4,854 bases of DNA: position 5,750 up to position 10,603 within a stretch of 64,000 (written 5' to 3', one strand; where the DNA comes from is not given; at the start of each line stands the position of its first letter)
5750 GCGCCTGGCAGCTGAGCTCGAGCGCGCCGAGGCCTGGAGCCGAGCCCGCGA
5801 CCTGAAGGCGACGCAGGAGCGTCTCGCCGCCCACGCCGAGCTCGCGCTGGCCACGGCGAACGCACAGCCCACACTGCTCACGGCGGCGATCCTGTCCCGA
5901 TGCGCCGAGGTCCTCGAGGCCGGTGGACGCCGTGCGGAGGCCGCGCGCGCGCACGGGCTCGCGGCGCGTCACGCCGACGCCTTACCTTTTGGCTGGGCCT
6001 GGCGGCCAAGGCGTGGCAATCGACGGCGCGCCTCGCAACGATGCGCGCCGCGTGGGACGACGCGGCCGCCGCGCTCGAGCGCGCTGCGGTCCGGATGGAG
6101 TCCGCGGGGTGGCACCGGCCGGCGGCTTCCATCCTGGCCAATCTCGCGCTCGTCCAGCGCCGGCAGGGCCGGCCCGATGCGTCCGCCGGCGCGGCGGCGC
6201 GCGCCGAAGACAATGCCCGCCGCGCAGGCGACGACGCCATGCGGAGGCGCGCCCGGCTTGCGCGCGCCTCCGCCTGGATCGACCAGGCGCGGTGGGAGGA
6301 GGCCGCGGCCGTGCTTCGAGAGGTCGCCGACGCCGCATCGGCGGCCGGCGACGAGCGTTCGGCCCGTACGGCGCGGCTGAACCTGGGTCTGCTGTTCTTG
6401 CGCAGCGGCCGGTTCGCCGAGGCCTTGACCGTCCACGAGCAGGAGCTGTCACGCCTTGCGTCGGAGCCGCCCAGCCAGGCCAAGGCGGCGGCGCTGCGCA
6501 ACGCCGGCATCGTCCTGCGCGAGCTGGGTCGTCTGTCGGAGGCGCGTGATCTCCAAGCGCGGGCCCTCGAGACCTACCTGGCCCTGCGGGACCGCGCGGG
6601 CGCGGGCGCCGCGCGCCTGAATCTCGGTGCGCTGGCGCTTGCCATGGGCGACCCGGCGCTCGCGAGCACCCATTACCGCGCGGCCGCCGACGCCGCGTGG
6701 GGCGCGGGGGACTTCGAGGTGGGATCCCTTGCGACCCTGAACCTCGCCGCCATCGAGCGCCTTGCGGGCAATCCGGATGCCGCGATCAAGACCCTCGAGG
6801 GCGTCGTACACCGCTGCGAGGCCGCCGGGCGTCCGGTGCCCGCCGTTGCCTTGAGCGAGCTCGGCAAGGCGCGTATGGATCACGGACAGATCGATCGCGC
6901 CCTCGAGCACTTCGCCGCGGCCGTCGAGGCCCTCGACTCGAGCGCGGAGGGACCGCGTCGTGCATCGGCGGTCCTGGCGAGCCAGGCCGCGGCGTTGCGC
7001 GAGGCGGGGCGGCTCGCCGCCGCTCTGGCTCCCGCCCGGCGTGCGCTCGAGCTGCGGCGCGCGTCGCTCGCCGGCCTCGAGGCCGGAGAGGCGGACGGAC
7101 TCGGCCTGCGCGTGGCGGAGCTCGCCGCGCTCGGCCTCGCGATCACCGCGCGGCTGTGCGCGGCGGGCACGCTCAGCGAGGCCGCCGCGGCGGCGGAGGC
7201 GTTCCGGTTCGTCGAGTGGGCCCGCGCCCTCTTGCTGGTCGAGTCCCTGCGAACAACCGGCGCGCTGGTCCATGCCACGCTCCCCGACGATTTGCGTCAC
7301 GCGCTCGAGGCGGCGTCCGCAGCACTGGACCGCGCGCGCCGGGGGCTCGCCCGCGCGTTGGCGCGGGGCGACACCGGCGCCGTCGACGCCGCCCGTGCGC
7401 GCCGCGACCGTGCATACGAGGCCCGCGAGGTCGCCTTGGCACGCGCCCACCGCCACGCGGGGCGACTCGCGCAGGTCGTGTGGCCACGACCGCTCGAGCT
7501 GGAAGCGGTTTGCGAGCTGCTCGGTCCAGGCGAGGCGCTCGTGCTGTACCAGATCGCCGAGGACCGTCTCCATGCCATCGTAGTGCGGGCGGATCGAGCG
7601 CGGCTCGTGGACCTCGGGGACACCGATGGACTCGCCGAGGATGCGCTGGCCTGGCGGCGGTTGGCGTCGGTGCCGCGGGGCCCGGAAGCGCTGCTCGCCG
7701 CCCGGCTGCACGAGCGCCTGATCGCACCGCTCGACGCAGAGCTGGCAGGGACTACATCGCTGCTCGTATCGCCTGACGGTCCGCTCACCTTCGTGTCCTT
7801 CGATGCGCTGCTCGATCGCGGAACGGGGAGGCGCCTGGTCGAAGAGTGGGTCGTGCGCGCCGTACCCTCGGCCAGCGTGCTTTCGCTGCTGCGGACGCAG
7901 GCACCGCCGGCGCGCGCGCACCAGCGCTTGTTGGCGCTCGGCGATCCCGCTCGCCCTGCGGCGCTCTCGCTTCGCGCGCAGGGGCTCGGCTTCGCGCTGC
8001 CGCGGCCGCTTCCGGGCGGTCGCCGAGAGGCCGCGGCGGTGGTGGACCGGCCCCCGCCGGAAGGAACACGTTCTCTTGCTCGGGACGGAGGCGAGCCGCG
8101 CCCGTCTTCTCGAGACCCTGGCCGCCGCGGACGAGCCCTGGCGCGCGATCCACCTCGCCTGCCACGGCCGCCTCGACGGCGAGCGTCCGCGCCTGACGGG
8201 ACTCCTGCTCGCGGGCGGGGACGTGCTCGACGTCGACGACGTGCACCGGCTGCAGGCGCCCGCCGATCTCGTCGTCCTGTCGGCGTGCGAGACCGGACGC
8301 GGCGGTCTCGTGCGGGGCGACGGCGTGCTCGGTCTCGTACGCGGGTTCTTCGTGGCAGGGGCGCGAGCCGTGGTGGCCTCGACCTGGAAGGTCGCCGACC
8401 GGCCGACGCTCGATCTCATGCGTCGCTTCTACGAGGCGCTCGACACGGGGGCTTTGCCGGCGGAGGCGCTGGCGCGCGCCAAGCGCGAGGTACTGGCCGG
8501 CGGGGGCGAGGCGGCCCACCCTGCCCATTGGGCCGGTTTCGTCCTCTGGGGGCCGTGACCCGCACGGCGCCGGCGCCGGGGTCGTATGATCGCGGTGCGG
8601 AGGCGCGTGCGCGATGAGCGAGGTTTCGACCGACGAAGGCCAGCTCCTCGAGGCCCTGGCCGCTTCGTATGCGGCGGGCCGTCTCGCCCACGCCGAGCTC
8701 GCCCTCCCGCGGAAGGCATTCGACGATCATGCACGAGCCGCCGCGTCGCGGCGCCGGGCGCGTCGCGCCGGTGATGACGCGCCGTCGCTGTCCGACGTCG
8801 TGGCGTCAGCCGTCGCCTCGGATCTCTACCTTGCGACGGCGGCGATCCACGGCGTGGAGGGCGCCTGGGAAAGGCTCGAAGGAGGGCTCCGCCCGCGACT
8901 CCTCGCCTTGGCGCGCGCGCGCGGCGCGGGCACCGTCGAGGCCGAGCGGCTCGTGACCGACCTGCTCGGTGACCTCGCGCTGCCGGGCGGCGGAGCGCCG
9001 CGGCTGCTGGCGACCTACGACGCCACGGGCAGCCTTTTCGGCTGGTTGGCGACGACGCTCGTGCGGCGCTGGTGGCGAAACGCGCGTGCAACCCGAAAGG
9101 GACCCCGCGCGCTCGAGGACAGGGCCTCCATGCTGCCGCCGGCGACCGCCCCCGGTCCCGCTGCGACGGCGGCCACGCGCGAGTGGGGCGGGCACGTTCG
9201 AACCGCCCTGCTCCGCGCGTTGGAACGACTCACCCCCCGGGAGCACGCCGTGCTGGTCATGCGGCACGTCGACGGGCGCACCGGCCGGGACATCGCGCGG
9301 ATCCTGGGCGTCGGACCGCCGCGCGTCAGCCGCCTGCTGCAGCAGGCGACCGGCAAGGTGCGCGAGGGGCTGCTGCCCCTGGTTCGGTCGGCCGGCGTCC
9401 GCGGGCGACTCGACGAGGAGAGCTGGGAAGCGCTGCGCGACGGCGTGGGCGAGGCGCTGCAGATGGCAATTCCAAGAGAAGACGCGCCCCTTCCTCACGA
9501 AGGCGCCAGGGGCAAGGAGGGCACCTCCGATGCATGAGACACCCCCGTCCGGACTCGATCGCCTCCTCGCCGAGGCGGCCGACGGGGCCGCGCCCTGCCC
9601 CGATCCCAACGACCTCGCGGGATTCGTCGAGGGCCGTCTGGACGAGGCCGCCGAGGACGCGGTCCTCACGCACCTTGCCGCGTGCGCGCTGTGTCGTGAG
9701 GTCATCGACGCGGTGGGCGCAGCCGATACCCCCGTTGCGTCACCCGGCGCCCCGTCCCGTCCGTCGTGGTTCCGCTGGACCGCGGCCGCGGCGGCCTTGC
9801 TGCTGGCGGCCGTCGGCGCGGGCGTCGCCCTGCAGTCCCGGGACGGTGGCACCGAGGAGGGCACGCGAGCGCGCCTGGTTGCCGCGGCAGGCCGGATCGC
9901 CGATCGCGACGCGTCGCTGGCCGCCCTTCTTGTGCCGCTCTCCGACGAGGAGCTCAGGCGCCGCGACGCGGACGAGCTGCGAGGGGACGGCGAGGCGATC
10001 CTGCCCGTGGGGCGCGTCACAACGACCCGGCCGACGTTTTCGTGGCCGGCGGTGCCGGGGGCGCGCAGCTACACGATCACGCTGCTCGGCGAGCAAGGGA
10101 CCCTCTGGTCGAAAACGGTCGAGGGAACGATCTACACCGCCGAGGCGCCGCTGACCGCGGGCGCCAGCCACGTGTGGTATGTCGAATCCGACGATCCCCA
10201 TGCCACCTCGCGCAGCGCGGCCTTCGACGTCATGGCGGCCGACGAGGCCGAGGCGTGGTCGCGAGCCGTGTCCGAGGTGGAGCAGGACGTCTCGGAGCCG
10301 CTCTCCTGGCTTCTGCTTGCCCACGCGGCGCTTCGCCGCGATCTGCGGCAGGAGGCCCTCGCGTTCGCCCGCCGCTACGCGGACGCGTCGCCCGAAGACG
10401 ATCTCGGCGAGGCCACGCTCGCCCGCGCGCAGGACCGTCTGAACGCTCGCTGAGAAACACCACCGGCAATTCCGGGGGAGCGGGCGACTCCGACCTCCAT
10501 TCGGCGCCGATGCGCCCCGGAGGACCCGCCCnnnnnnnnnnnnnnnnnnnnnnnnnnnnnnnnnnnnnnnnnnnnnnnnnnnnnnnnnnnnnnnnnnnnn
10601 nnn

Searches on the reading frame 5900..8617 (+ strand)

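Call 9: search_protein_families(library=pfam, proteins=[window:5900-8617:+], max_evalue=0.01)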
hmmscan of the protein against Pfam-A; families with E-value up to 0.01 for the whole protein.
window:5900-8617:+ (905 aa): 8 families
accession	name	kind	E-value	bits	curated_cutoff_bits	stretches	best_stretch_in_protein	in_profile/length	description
PF13424.12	TPR_12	-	8.1e-18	64.8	30.1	4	196-265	3-74/77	Tetratricopeptide repeat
PF00515.34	TPR_1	-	1.7e-10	40.7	27.8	0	315-343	1-29/34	Tetratricopeptide repeat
PF07719.23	TPR_2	-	0.00012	22.3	27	0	316-343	2-29/34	Tetratricopeptide repeat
PF13432.12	TPR_16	-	0.0015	19.4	32.7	1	160-224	1-59/65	Tetratricopeptide repeat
PF17874.7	TPR_MalT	-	0.0015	18.3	45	0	40-176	162-300/336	MalT-like TPR region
PF13176.12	TPR_7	-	0.0018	18.7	27.9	1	160-192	3-34/36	Tetratricopeptide repeat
PF13374.12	TPR_10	-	0.0056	17.1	27.5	1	196-226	2-32/42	Tetratricopeptide repeat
PF13181.12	TPR_8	-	0.006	17.1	25.7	0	238-264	3-29/34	Tetratricopeptide repeat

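Call 10: search_protein_families(library=ncbifam, proteins=[window:5900-8617:+], max_evalue=0.01)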
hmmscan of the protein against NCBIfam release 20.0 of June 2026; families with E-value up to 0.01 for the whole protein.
window:5900-8617:+ (905 aa): 3 families
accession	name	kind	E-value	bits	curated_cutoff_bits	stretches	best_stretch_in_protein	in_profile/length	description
NF041717.1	HaaA_phane_TPR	equivalog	3e-10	38.9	1125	1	51-398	527-874/882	cyclophane-containing RiPP biosynthesis TPR protein HaaT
NF053520.1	HK_Porph_FimS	equivalog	7.1e-08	31.2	600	2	130-298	98-266/618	sensor histidine kinase FimS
NF033762.1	social_mot_Tgl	equivalog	0.00021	20.7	225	0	237-344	66-165/252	social motility TPR repeat lipoprotein Tgl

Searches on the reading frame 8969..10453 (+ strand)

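Call 9: search_protein_families(library=pfam, proteins=[window:8969-10453:+], max_evalue=0.01)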
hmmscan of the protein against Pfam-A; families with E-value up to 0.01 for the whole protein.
window:8969-10453:+ (494 aa): 0 families

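Call 10: search_protein_families(library=ncbifam, proteins=[window:8969-10453:+], max_evalue=0.01)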
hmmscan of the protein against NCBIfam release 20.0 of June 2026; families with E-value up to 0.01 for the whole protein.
window:8969-10453:+ (494 aa): 1 family
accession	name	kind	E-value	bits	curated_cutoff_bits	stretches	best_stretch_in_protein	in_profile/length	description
TIGR02451.1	anti_sig_ChrR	subfamily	0.0047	16.8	124.5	1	214-253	6-45/216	ChrR family anti-sigma-E factor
